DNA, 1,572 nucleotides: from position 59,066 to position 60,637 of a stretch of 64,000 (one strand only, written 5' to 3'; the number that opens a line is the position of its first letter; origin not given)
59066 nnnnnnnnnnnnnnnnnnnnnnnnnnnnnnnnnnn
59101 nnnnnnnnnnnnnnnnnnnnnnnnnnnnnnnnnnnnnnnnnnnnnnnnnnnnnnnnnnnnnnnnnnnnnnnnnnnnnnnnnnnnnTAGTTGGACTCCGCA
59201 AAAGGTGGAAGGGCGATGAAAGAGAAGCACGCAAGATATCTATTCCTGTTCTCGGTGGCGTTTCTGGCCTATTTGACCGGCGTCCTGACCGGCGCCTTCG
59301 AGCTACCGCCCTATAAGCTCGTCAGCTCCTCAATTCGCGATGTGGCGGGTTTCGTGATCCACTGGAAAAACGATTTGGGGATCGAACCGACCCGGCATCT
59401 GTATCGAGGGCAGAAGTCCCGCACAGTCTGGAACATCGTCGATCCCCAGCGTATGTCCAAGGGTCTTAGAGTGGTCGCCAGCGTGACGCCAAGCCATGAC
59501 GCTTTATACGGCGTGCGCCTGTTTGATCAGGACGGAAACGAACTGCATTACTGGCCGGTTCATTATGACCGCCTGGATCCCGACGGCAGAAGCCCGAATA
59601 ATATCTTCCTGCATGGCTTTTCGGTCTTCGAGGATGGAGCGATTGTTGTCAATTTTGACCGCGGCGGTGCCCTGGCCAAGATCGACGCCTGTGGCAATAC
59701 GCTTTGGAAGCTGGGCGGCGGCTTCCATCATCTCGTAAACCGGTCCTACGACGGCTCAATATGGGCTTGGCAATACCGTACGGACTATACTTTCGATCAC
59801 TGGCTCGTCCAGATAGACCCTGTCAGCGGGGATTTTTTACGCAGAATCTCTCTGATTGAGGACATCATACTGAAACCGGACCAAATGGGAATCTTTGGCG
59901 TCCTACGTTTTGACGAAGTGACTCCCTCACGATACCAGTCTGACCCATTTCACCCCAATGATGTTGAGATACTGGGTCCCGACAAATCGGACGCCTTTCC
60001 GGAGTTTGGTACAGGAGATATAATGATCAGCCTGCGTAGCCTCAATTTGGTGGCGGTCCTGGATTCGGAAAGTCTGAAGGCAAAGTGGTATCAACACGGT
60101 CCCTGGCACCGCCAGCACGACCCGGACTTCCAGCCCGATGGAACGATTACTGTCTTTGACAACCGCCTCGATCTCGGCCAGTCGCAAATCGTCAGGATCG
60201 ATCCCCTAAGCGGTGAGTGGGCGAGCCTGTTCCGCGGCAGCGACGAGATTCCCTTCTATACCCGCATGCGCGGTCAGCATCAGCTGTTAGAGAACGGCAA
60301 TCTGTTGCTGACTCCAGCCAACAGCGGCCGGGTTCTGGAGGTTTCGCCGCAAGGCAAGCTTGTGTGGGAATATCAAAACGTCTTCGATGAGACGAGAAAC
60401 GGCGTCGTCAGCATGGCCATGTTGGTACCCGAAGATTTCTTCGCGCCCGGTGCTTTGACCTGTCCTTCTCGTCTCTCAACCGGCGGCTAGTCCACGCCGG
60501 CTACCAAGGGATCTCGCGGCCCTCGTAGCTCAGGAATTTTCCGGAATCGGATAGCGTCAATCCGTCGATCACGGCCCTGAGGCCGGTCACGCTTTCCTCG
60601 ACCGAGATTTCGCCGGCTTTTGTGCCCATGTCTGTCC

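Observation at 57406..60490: tRNA-Ala-flanked, low-GC, translationally coupled four-gene module: two tiny membrane proteins, a PAPS-type sulfotransferase and a membrane-anchored ASST-like propeller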

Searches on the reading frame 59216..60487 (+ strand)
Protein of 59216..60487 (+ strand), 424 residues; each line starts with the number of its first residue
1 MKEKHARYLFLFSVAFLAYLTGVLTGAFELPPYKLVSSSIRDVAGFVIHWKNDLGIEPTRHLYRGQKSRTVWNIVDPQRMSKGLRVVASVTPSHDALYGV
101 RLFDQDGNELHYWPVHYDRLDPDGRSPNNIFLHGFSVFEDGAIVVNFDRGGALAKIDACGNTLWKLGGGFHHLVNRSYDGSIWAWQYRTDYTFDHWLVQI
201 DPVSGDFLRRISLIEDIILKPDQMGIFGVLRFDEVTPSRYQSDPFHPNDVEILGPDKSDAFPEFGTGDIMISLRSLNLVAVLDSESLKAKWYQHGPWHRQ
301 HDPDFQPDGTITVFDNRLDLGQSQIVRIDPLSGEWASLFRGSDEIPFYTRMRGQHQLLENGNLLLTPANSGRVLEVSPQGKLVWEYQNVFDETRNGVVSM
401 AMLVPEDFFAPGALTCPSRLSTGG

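Call 7: search_protein_families(library=pfam, proteins=[window:59216-60487:+], max_evalue=1)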
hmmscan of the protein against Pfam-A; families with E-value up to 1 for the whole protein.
window:59216-60487:+ (424 aa): 2 families
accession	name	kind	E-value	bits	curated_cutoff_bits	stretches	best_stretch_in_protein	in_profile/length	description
PF14269.12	Arylsulfotran_2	-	1.5e-34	120.3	27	1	139-388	6-300/301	Arylsulfotransferase (ASST)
PF05935.17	Arylsulfotrans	-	6.9e-05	22.4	24.2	1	79-291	11-211/374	Arylsulfotransferase (ASST)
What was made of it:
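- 59216..60490 (+): g4: an N-terminally TM-anchored, predicted periplasmic, PAPS-independent Cpz4/ASST-type sulfotransferase (beta-propeller). The catalytic His301 codon is at 60116-60118. Pfam Arylsulfotran_2 1.5e-34 (call 7).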

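Call 8: search_protein_families(library=ncbifam, proteins=[window:59216-60487:+], max_evalue=1)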
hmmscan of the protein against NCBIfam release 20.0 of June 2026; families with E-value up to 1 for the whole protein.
window:59216-60487:+ (424 aa): 0 families

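Call 10: find_homologous_proteins(query=window:59216-60487:+)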
Query window:59216-60487:+ (424 aa): 641 proteins with E <= 0.001 among 6888 candidates; the best 120 are listed.
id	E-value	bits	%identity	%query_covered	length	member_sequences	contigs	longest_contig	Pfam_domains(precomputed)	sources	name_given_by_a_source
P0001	1.4e-295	998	100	100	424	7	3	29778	PF14269.13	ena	-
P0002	3.2e-264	895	89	100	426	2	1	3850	PF14269.13,PF05935.18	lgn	-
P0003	1.6e-255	866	86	100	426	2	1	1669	PF14269.13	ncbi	-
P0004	1.7e-229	780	80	98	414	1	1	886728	PF14269.13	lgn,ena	-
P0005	1.8e-228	777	79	100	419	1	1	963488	PF14269.13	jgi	jgi:hypothetical protein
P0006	6.0e-224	762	76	100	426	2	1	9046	PF14269.13,PF05935.18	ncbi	-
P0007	7.5e-223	758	77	99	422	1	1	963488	PF14269.13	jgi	jgi:hypothetical protein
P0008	1.3e-207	708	69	100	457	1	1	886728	PF14269.13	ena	-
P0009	6.8e-195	666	68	99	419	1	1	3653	PF14269.13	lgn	-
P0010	1.1e-193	662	84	78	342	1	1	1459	PF14269.13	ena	-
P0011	9.9e-140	484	50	99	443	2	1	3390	PF14269.13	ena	-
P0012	7.2e-137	475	49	95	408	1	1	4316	PF14269.13,PF05935.18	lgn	-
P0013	2.4e-135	470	49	96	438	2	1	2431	PF14269.13,PF05935.18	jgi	jgi:Arylsulfotransferase (ASST)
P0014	3.9e-134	466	48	99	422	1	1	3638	PF14269.13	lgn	-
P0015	1.3e-133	464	50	93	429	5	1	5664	PF14269.13,PF05935.18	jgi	jgi:Arylsulfotransferase (ASST)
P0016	8.6e-133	461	49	93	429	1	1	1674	PF14269.13,PF05935.18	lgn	-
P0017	9.0e-133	461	50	96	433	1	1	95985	PF14269.13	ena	-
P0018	1.4e-132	461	49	96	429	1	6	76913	PF14269.13,PF05935.18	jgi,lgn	-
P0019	8.3e-132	458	48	96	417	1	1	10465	PF14269.13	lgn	-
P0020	1.4e-131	457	49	96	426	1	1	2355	PF14269.13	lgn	-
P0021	2.2e-131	457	49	93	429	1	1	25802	PF14269.13,PF05935.18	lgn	-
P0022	7.5e-131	455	48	96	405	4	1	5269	PF14269.13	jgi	-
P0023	1.9e-130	454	50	98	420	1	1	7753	PF14269.13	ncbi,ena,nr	ncbi:MAG TPA: arylsulfotransferase family protein [Arenibaculum sp.]|nr:arylsulfotransferase family 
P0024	4.5e-130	452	49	97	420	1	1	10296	PF14269.13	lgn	-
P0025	1.1e-129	451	49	96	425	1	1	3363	PF14269.13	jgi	jgi:hypothetical protein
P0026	1.7e-129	451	47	98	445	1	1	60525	PF14269.13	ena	-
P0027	4.1e-129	449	49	96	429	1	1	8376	PF14269.13,PF05935.18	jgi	jgi:hypothetical protein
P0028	5.6e-129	449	48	98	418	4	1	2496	PF14269.13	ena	-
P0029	4.1e-128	446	47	97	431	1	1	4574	PF14269.13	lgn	-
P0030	9.0e-128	445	47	94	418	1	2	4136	PF13360.14,PF14269.13,PF05935.18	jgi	jgi:hypothetical protein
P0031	9.1e-127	442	47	96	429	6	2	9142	PF14269.13,PF05935.18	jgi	jgi:outer membrane protein assembly factor BamB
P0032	1.2e-126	441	46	99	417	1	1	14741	PF14269.13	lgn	-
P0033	5.4e-126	439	48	99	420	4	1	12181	PF14269.13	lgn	-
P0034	1.3e-125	438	47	96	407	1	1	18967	PF14269.13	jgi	-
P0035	2.7e-125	437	47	97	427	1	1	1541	PF14269.13,PF05935.18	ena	-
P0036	3.6e-125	436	46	98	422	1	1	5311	PF14269.13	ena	-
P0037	2.0e-124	434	45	97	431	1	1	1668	PF14269.13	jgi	-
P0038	2.5e-124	434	46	100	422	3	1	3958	PF14269.13,PF05935.18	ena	-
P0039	6.0e-124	432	46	98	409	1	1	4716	PF14269.13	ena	-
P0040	1.6e-123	431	48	96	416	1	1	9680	PF14269.13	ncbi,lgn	-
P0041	5.2e-123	429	45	98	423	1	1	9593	PF14269.13,PF05935.18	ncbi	-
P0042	8.3e-123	428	48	97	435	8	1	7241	PF13360.14,PF14269.13,PF05935.18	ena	-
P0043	1.4e-122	428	49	98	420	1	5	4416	PF14269.13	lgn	-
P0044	4.6e-122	426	47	93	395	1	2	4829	PF14269.13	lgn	-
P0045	2.8e-121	423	48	97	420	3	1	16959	PF14269.13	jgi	jgi:hypothetical protein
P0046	3.8e-121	423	47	98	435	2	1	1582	PF14269.13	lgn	-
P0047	9.1e-121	422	46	98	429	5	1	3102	PF14269.13,PF05935.18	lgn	-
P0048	1.4e-120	421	44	93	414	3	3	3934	PF14269.13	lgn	-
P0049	1.5e-120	421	44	97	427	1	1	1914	PF14269.13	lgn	-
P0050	5.8e-120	419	44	100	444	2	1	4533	PF14269.13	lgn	-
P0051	7.7e-120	419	47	97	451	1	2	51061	PF14269.13,PF05935.18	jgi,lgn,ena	-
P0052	6.6e-119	416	46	96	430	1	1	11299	PF14269.13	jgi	jgi:hypothetical protein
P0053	7.0e-119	416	46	96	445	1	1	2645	PF14269.13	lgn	-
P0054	8.3e-119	415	46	96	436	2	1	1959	PF14269.13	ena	-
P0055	8.5e-119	415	46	98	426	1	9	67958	PF14269.13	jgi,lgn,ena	-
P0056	1.6e-118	414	45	98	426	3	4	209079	PF14269.13,PF05935.18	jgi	jgi:hypothetical protein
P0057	3.5e-118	413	47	96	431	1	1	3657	PF14269.13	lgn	-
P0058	4.0e-118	413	46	96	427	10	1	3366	PF14269.13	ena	-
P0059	6.4e-118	412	46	98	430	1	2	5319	PF14269.13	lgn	-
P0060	7.0e-118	412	46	94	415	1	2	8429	PF14269.13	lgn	-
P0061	1.4e-117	411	46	99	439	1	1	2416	PF14269.13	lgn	-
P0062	1.9e-117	411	45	98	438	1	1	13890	PF14269.13,PF05935.18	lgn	-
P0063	3.9e-117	410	43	98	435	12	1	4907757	PF14269.13,PF05935.18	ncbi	-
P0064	1.1e-116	408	45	98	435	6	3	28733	PF14269.13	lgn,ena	-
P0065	2.6e-116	407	43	97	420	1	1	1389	PF14269.13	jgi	jgi:outer membrane protein assembly factor BamB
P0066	3.1e-116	407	45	97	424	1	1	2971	PF14269.13,PF05935.18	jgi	jgi:hypothetical protein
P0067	1.2e-115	405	45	98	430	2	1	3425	PF14269.13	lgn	-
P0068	1.5e-115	405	44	98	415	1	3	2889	PF14269.13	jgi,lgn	-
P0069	2.5e-115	404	42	99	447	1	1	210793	PF14269.13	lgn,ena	-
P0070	3.0e-115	404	45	97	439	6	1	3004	PF14269.13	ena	-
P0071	3.2e-115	403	44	96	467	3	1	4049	PF14269.13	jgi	-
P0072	3.2e-115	403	42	99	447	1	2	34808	PF14269.13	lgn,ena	-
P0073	4.1e-115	403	42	97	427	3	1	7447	PF14269.13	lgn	-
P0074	4.2e-115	403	45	98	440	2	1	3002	PF14269.13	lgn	-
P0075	8.1e-115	402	47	96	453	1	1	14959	PF14269.13,PF05935.18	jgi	jgi:hypothetical protein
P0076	1.1e-114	402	44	98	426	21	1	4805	PF14269.13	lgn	-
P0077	1.3e-114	401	44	98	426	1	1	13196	PF14269.13,PF05935.18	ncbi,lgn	ncbi:MAG: arylsulfotransferase family protein [Rhodospirillales bacterium]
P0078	5.5e-114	399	42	98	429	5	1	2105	PF14269.13,PF05935.18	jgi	-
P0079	2.1e-113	398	42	99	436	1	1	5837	PF14269.13,PF05935.18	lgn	-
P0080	4.2e-113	397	46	99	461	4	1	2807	PF14269.13,PF05935.18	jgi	jgi:hypothetical protein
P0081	9.0e-113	395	44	99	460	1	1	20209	PF14269.13,PF05935.18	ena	-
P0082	4.9e-112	393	43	97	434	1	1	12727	PF14269.13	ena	-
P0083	5.2e-112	393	44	98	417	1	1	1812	PF14269.13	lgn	-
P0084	5.4e-112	393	42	98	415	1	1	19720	PF14269.13,PF05935.18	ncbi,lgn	ncbi:MAG: arylsulfotransferase family protein [Magnetospiraceae bacterium]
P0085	1.5e-111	391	44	98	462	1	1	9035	PF14269.13,PF05935.18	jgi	jgi:hypothetical protein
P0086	3.2e-111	390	44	98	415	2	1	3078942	PF14269.13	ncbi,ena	-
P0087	3.7e-111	390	46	97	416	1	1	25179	PF14269.13,PF05935.18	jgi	-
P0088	4.6e-111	390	41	97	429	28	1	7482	PF14269.13,PF05935.18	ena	-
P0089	6.4e-111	389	43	98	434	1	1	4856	PF13360.14,PF14269.13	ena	-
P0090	1.1e-110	389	44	98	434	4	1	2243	PF14269.13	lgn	-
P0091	3.8e-110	387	41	98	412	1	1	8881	PF14269.13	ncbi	-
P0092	1.5e-109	385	41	99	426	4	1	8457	PF14269.13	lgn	-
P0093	2.9e-109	384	42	98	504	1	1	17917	PF14269.13,PF05935.18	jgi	jgi:hypothetical protein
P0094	5.0e-109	383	43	94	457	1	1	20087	PF14269.13,PF05935.18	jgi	jgi:hypothetical protein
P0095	9.2e-109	382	43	98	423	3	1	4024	PF13360.14,PF14269.13,PF05935.18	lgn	-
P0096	5.3e-108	380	44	98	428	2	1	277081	PF14269.13,PF05935.18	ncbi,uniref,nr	ncbi:hypothetical protein DLJ53_29660 [Acuticoccus sediminis]|uniref:Arylsulfotransferase ASST n=1 T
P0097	5.4e-108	380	42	98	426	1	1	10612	PF14269.13,PF05935.18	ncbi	ncbi:MAG: arylsulfotransferase family protein [Pseudomonadota bacterium]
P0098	7.0e-108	379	43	97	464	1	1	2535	PF14269.13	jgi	jgi:hypothetical protein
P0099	7.1e-108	379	43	98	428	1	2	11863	PF14269.13,PF05935.18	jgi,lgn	jgi:hypothetical protein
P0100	1.6e-107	378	42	100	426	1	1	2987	PF13360.14,PF14269.13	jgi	jgi:hypothetical protein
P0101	2.9e-107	377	43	98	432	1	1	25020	PF14269.13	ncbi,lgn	ncbi:MAG: arylsulfotransferase family protein [Pseudomonadota bacterium]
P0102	4.8e-107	377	41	100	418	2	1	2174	PF14269.13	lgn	-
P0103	6.9e-107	376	43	100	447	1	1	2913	PF13360.14,PF14269.13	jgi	jgi:hypothetical protein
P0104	7.3e-107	376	43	96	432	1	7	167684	PF14269.13,PF05935.18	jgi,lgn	jgi:hypothetical protein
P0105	1.4e-106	375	41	99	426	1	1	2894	PF14269.13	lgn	-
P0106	1.6e-106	375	42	98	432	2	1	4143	PF14269.13,PF05935.18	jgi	jgi:hypothetical protein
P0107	2.2e-106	374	44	96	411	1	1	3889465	PF14269.13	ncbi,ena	-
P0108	1.0e-105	372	43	97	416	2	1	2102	PF14269.13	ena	-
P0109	1.2e-105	372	43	92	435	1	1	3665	PF14269.13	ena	-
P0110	1.3e-105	372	42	98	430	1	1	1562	PF14269.13,PF05935.18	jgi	jgi:hypothetical protein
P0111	1.9e-105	371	43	99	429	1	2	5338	PF14269.13,PF05935.18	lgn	-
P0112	2.8e-105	371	44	98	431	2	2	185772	PF14269.13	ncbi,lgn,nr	ncbi:MAG: arylsulfotransferase family protein [Rhodobacteraceae bacterium]|nr:arylsulfotransferase f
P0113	2.9e-105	371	40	100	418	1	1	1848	PF13360.14,PF14269.13,PF05935.18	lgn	-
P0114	3.2e-105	371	40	98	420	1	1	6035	PF14269.13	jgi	-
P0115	4.0e-105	370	43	98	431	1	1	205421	PF14269.13,PF05935.18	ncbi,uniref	ncbi:arylsulfotransferase family protein [Gymnodinialimonas sp. 2305UL16-5]|uniref:arylsulfotransfer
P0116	6.2e-105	370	42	96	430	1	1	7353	PF14269.13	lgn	-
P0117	7.2e-105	369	41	100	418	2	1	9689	PF14269.13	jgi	-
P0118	7.7e-105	369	44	92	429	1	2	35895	PF13360.14,PF14269.13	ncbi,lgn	ncbi:MAG: arylsulfotransferase family protein [Paracoccaceae bacterium]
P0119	8.6e-105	369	42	97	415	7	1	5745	PF14269.13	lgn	-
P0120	1.1e-104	369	42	98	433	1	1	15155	PF14269.13,PF05935.18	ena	-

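Call 11: find_encoding_contigs(protein=P0001, flank=8000, max_places=3)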
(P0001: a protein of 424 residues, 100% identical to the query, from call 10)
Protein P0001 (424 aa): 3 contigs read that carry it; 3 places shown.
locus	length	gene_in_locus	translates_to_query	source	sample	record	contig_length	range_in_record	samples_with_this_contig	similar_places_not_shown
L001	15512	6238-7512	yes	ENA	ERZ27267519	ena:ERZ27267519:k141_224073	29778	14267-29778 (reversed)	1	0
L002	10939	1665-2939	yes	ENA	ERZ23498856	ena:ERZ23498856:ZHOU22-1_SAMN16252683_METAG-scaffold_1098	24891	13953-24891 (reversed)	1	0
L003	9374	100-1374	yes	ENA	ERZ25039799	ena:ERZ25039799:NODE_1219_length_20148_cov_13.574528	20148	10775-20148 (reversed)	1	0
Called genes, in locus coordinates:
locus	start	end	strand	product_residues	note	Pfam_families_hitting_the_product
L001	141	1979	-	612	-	PF13414:TPR_11 (faint), PF13428:TPR_14 (faint), PF13181:TPR_8 (faint), PF13431:TPR_17 (faint), PF14559:TPR_19 (faint), PF00515:TPR_1 (faint), PF07719:TPR_2 (faint)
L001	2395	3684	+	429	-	PF00174:Oxidored_molyb, PF03404:Mo-co_dimer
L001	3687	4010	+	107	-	-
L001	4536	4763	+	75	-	-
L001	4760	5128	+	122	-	-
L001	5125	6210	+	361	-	PF00685:Sulfotransfer_1 (faint), PF13469:Sulfotransfer_3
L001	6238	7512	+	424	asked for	PF14269:Arylsulfotran_2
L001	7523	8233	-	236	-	PF00106:adh_short, PF13561:adh_short_C2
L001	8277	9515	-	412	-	PF01738:DLH, PF07366:SnoaL (weak)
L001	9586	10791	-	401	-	PF00266:Aminotran_5, PF22580:KYNU_C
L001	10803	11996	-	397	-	PF00155:Aminotran_1_2, PF01041:DegT_DnrJ_EryC1 (weak), PF01053:Cys_Met_Meta_PP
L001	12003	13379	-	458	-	PF00209:SNF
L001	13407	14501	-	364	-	PF00296:Bac_luciferase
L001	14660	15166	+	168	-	-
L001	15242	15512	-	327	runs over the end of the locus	PF08238:Sel1, PF05036:SPOR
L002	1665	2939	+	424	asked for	PF14269:Arylsulfotran_2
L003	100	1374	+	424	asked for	PF14269:Arylsulfotran_2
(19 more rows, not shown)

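Call 12: find_encoding_contigs(protein=P0004, flank=8000, max_places=2)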
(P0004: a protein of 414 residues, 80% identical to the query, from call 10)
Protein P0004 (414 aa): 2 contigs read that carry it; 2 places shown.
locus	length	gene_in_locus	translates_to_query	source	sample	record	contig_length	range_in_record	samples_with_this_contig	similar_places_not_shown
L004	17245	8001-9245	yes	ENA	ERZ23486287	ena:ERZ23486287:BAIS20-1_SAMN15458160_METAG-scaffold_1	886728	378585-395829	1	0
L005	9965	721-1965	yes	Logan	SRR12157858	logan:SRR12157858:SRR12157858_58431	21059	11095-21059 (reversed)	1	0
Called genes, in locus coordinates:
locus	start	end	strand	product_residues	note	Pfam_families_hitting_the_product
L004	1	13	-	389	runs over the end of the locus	PF01546:Peptidase_M20, PF07687:M20_dimer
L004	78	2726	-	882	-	PF00809:Pterin_bind, PF02607:B12-binding_2, PF02310:B12-binding, PF02965:Met_synt_B12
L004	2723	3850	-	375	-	PF02574:S-methyl_trans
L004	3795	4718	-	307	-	PF02219:MTHFR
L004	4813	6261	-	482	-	PF02386:TrkH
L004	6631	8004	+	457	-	PF14269:Arylsulfotran_2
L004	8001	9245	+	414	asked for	PF14269:Arylsulfotran_2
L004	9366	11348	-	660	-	PF01757:Acyl_transf_3, PF19040:SGNH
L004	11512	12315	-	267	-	PF02348:CTP_transf_3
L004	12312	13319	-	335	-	PF03102:NeuB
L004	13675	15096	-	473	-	-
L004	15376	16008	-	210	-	-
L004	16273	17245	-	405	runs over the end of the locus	PF04932:Wzy_C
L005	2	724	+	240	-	?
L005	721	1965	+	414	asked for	PF14269:Arylsulfotran_2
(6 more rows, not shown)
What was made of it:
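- Hints for a glycan acceptor. g4 paralogues sit beside NeuB, CMP-sugar synthetase, Wzy_C and an O-acyltransferase (call 12).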

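Call 13: find_encoding_contigs(protein=P0063, flank=8000, max_places=2)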
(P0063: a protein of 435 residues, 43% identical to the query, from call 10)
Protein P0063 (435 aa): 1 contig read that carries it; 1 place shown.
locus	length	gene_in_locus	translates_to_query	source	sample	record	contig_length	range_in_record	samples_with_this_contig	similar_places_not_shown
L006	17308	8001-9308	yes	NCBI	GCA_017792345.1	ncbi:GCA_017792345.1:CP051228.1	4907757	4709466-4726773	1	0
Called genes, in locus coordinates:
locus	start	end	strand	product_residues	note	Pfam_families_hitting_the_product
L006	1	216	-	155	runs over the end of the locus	-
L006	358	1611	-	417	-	PF00083:Sugar_tr (faint), PF06779:MFS_4, PF07690:MFS_1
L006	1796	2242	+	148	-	PF00583:Acetyltransf_1, PF13673:Acetyltransf_10, PF13508:Acetyltransf_7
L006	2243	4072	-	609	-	PF13522:GATase_6, PF13537:GATase_7, PF01380:SIS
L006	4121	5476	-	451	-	PF00483:NTP_transferase, PF01128:IspD (weak), PF12804:NTP_transf_3, PF00132:Hexapep, PF25084:LbH_EIF2B (weak), PF25087:GMPPB_C (faint), PF00132:Hexapep, PF14602:Hexapep_2 (weak)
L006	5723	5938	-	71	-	-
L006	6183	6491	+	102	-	-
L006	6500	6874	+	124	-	-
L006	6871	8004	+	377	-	PF00685:Sulfotransfer_1 (weak), PF13469:Sulfotransfer_3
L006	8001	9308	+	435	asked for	PF05935:Arylsulfotrans (faint), PF14269:Arylsulfotran_2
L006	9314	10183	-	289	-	PF11306:DUF3108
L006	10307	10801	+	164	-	-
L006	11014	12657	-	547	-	PF00732:GMC_oxred_N, PF00890:FAD_binding_2 (faint), PF01266:DAO (faint), PF05199:GMC_oxred_C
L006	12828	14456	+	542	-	PF00496:SBP_bac_5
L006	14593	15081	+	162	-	-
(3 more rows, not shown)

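Call 16: find_related_loci(query=A1, collection=genome_contigs, flank=7000)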
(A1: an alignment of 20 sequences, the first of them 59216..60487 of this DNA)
Query A1 (424 aa) in genome_contigs; peptide patterns used: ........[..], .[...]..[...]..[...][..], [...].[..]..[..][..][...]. (x = any residue, [..] = any of these).
324 stretches matched a pattern; 244 encode a relative of the query (tblastn E <= 1e-3); the best 80 are kept; 80 distinct loci.
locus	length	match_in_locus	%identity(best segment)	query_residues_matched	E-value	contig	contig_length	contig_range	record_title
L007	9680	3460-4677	48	1-409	3e-122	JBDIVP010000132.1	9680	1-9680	MAG: Nitrospirales bacterium isolate Bin_16 NODE_2658_length_9680_cov_5.880875, whole genome shotgun sequence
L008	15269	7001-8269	43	1-415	5e-119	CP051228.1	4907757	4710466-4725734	MAG: Mesoflavibacter sp. isolate ih5 chromosome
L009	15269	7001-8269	44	1-416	1e-117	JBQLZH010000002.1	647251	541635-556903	MAG: Kiloniellales bacterium isolate bin_7 contig_2, whole genome shotgun sequence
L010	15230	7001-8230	44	2-416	7e-117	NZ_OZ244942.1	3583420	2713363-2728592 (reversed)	MAG: Tepidicaulis sp. isolate 6d8b9b09-a9f0-4521-ba2e-e82c972f98ca chromosome 1, complete sequence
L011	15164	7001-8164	43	24-414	1e-116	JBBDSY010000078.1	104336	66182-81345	MAG: Nitrospirales bacterium isolate LejiaC_50_18 Lejia_C_434_length_104336_cov_10, whole genome shotgun sequence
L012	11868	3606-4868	44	1-414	1e-115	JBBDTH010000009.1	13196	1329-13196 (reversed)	MAG: Rhodospirillales bacterium isolate LejiaC_61_12 Lejia_C_10911_length_13196_cov_7, whole genome shotgun sequence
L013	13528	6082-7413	42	1-418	8e-116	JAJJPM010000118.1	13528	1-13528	MAG: Gammaproteobacteria bacterium isolate B8 NODE_444_length_13528_cov_9.464039, whole genome shotgun sequence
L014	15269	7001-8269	45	1-416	9e-116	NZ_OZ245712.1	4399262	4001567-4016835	MAG: Algihabitans sp. isolate 17060fee-b3a7-40ed-b3ee-1277560e0bcf chromosome 1, complete sequence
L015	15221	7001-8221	44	2-416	5e-114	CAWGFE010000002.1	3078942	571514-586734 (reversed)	MAG: uncultured Alphaproteobacteria bacterium isolate MFD05684.bin.1.14 genome assembly, contig: contig_26147, whole gen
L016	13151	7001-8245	42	1-417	5e-113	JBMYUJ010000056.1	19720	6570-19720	MAG: Magnetospiraceae bacterium isolate ME_XS_2211_2_bin_26 ME_XS_2211_2_bin_26_59, whole genome shotgun sequence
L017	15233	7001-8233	45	21-422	4e-113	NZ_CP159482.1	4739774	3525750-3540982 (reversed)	Algihabitans albus strain ac2 chromosome, complete genome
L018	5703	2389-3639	43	10-419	5e-112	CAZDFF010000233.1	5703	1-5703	MAG TPA_asm: uncultured Hyphomicrobiales bacterium isolate binchicken_co199_81 genome assembly, contig: NODE_10612_lengt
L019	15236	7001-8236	43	2-418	5e-111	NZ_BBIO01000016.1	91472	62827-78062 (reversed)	Tepidicaulis marinus strain MA2, whole genome shotgun sequence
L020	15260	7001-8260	43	1-416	7e-110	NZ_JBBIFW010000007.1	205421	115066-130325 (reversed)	Gymnodinialimonas mytili strain 2305UL16-5 2305UL16-5_7, whole genome shotgun sequence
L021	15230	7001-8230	42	3-418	3e-108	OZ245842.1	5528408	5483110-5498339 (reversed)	MAG: Alphaproteobacteria bacterium isolate 8fa29e53-599d-4395-9acb-6f40a3095647 genome assembly, chromosome: 1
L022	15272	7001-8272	42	2-422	4e-108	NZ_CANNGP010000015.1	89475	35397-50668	Uncultured Tateyamaria sp. isolate 4-94.fasta NODE_15, whole genome shotgun sequence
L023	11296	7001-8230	43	3-418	6e-108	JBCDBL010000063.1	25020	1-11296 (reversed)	MAG: Pseudomonadota bacterium isolate P01_F01_bin.82 k141_1409160_length_25020_cov_18.0083, whole genome shotgun sequenc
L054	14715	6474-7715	41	6-418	1e-101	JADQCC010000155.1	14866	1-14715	MAG: Roseovarius sp. isolate Soudan_10 NODE_1251_length_14866_cov_10.199379, whole genome shotgun sequence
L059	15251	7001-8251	43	9-419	3e-101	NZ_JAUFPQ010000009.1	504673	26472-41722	Halomonas maura strain CECT 5298 platanus_K_25_97_9, whole genome shotgun sequence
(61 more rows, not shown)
